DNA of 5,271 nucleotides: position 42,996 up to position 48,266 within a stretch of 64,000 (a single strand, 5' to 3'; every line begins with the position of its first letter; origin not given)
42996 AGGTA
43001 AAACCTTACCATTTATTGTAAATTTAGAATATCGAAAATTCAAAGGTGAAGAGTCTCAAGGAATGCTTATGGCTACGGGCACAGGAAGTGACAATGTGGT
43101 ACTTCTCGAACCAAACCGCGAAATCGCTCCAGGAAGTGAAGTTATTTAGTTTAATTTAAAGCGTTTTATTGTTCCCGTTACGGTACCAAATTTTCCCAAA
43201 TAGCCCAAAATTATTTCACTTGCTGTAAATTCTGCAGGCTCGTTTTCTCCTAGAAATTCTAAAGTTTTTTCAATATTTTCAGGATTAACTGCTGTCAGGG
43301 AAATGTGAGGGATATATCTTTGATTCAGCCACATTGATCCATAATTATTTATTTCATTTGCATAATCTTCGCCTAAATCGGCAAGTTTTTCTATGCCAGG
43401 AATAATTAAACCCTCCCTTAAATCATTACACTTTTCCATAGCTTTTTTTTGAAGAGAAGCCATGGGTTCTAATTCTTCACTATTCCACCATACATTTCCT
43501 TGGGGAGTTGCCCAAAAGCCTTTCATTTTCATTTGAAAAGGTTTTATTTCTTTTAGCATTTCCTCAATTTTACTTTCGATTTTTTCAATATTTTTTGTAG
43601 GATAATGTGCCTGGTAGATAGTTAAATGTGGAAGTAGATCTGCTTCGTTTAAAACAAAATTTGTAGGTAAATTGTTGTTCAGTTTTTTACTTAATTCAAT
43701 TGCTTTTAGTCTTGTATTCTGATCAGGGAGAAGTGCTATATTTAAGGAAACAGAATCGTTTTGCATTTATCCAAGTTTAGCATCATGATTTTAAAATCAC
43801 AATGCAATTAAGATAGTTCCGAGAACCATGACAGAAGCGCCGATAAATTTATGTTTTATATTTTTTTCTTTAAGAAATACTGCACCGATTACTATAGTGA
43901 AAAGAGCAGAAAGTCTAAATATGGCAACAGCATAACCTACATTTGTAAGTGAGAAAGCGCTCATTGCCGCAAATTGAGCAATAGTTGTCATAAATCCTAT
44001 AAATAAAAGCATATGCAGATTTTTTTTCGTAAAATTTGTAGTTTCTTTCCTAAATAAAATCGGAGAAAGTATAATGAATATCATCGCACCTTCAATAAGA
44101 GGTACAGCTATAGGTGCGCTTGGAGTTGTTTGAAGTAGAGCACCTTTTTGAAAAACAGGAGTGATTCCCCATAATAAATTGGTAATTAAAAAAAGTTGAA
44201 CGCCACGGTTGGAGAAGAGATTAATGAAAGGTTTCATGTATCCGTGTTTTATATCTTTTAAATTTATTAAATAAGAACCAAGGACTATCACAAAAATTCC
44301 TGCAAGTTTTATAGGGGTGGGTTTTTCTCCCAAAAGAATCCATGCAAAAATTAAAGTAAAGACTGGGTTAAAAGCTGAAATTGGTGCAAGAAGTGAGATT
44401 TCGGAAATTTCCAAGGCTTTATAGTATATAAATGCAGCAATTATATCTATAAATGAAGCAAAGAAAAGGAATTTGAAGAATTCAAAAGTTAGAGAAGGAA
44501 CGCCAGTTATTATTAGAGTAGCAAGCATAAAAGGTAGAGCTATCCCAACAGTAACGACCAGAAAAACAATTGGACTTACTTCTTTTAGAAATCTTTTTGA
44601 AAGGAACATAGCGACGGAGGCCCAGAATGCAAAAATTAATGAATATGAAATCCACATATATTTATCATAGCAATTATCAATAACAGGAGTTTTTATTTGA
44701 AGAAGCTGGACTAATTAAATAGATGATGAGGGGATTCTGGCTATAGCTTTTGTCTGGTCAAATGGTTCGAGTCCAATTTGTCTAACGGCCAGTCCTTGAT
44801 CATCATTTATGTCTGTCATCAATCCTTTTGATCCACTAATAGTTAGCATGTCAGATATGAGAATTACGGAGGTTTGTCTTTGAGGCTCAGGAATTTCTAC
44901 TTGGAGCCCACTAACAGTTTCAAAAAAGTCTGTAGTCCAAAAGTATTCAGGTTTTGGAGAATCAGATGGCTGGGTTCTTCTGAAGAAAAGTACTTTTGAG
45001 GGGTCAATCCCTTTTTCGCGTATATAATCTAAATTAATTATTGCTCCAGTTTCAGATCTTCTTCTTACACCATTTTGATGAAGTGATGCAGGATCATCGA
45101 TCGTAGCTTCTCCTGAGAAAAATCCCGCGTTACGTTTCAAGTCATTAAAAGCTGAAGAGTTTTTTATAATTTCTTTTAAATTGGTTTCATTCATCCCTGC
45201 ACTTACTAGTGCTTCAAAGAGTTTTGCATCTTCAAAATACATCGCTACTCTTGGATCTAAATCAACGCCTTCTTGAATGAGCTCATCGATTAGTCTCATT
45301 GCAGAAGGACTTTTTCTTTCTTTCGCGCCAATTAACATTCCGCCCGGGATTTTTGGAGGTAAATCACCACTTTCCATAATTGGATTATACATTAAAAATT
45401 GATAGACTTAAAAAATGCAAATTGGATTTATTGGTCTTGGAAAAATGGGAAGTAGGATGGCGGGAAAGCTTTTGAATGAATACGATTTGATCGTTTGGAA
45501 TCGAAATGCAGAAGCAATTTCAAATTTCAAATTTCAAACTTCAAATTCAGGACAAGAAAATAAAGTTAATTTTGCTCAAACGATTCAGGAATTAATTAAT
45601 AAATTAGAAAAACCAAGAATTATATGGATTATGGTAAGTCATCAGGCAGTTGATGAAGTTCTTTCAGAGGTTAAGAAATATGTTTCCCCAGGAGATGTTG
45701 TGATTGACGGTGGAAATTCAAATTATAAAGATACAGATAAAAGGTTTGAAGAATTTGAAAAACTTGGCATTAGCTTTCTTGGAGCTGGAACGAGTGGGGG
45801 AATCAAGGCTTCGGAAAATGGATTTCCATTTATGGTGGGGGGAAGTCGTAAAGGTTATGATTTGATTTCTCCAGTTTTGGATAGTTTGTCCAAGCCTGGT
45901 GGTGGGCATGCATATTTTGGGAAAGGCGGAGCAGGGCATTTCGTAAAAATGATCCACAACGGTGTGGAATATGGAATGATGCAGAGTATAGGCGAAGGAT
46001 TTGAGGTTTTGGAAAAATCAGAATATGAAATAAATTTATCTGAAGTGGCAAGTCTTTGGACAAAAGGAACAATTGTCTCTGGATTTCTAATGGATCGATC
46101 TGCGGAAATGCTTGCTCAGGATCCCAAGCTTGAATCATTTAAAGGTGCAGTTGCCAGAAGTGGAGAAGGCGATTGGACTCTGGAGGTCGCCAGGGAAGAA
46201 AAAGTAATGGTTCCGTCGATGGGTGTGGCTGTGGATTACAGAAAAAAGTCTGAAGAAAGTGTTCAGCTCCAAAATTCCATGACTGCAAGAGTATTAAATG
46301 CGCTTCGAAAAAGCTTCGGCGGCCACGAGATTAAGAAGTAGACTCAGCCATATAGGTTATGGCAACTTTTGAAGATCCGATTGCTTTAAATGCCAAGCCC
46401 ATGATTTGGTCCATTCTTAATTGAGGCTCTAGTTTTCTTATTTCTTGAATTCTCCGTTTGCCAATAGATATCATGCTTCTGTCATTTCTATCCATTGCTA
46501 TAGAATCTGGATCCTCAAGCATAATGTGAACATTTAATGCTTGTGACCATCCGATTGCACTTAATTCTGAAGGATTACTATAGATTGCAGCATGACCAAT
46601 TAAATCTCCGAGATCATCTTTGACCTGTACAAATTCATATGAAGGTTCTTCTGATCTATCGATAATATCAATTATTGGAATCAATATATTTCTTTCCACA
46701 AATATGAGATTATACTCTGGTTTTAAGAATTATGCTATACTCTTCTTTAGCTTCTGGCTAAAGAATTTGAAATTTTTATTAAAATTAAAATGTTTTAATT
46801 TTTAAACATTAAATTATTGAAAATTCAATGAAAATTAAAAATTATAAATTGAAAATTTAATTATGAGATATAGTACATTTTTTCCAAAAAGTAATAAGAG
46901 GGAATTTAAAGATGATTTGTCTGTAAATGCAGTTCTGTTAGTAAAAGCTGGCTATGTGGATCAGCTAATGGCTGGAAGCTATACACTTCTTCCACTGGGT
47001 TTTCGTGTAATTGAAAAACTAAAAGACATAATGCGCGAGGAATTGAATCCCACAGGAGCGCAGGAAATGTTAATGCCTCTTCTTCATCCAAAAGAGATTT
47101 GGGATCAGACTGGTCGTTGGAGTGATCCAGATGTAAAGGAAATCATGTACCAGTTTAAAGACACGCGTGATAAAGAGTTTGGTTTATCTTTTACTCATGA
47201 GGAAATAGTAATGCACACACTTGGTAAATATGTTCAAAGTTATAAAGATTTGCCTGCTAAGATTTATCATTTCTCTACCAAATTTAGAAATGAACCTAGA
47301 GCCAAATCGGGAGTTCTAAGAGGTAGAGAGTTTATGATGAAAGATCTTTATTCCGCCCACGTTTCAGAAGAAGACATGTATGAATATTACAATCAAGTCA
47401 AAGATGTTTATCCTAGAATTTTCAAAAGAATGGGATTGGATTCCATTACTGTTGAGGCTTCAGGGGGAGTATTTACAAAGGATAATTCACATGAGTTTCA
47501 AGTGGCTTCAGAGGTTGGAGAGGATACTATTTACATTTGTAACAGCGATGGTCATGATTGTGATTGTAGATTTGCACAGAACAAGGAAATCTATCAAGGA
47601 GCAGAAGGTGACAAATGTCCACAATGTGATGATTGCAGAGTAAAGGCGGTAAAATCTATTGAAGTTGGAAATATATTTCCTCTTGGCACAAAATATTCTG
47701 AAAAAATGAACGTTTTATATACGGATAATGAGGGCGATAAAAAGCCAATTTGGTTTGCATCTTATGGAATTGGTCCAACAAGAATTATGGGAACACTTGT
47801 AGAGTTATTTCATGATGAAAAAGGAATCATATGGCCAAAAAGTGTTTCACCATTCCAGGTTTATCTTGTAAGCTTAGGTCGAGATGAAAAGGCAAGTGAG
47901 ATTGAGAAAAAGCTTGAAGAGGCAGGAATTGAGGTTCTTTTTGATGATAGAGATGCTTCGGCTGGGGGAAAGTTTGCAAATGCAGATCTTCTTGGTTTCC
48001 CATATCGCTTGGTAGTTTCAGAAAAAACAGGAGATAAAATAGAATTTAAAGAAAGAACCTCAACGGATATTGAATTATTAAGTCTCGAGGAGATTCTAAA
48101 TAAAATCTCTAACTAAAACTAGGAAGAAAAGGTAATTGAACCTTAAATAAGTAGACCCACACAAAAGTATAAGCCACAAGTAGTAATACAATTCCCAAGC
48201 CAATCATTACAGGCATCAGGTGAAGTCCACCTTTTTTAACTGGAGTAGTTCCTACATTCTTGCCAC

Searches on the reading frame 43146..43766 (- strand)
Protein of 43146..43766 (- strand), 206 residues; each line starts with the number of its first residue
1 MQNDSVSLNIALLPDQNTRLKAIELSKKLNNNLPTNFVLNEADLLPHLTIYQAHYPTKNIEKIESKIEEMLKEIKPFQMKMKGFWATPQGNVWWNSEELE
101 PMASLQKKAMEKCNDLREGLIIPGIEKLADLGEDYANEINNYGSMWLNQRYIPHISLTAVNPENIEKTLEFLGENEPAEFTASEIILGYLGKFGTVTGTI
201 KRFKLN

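Call 72: search_protein_families(library=pfam, proteins=[window:43146-43766:-], max_evalue=0.001)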
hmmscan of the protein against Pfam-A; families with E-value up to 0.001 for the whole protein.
window:43146-43766:- (206 aa): 2 families
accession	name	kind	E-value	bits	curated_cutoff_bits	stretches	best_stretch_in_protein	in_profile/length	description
PF13563.12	2_5_RNA_ligase2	-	9.7e-08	32.6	27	1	46-187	26-145/152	2'-5' RNA ligase superfamily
PF02834.22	LigT_PEase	-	7.4e-05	23.3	23.3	0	16-94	5-87/87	LigT like Phosphoesterase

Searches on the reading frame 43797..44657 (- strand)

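Call 72: search_protein_families(library=pfam, proteins=[window:43797-44657:-], max_evalue=0.001)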
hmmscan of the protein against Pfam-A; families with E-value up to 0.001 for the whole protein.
window:43797-44657:- (286 aa): 3 families
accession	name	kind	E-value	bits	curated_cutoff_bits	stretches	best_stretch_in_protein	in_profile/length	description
PF00892.27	EamA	-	8e-37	127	28.2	2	2-132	3-134/135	EamA-like transporter family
PF03151.22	TPT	-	9.9e-10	38.7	30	1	29-141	31-145/291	Triose-phosphate Transporter family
PF06027.18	SLC35F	-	4.2e-05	23.7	21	1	56-283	69-296/299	Solute carrier family 35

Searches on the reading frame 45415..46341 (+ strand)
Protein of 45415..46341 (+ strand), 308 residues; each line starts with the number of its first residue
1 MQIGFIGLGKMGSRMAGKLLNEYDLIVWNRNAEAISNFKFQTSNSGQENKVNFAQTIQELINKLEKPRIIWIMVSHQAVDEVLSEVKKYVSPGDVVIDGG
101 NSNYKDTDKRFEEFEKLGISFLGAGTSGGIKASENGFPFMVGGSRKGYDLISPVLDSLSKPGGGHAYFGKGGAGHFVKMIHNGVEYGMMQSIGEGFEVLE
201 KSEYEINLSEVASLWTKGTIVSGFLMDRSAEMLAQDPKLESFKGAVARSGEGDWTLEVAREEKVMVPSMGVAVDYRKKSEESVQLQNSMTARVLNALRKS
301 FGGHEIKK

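Call 72: search_protein_families(library=pfam, proteins=[window:45415-46341:+], max_evalue=0.001)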
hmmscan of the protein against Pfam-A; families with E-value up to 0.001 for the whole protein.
window:45415-46341:+ (308 aa): 5 families
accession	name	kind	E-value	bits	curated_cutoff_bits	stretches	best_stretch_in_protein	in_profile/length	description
PF03446.21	NAD_binding_2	-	2.8e-36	125.4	21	1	2-160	1-154/161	NAD binding domain of 6-phosphogluconate dehydrogenase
PF00393.24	6PGD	-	4.6e-18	66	27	1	174-284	1-118/290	6-phosphogluconate dehydrogenase, C-terminal domain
PF03807.23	F420_oxidored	-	1.2e-06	29.4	21.6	1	2-99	1-91/94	NADP oxidoreductase coenzyme F420-dependent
PF02558.23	ApbA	-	8.4e-06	25.9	22.2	1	3-97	1-97/150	Ketopantoate reductase PanE/ApbA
PF01210.29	NAD_Gly3P_dh_N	-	6.1e-05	23.5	23.1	1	3-97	2-100/158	NAD-dependent glycerol-3-phosphate dehydrogenase N-terminus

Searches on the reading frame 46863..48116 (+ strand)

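Call 72: search_protein_families(library=pfam, proteins=[window:46863-48116:+], max_evalue=0.001)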
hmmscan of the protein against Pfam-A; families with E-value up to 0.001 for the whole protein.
window:46863-48116:+ (417 aa): 2 families
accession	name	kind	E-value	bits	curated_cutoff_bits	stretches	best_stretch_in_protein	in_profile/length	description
PF00587.30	tRNA-synt_2b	-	1.4e-25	90.9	29.3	1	96-314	1-177/179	tRNA synthetase class II core domain (G, H, P, S and T)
PF03129.25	HGTP_anticodon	-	1.6e-16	60.6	21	1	332-416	1-92/94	Anticodon binding domain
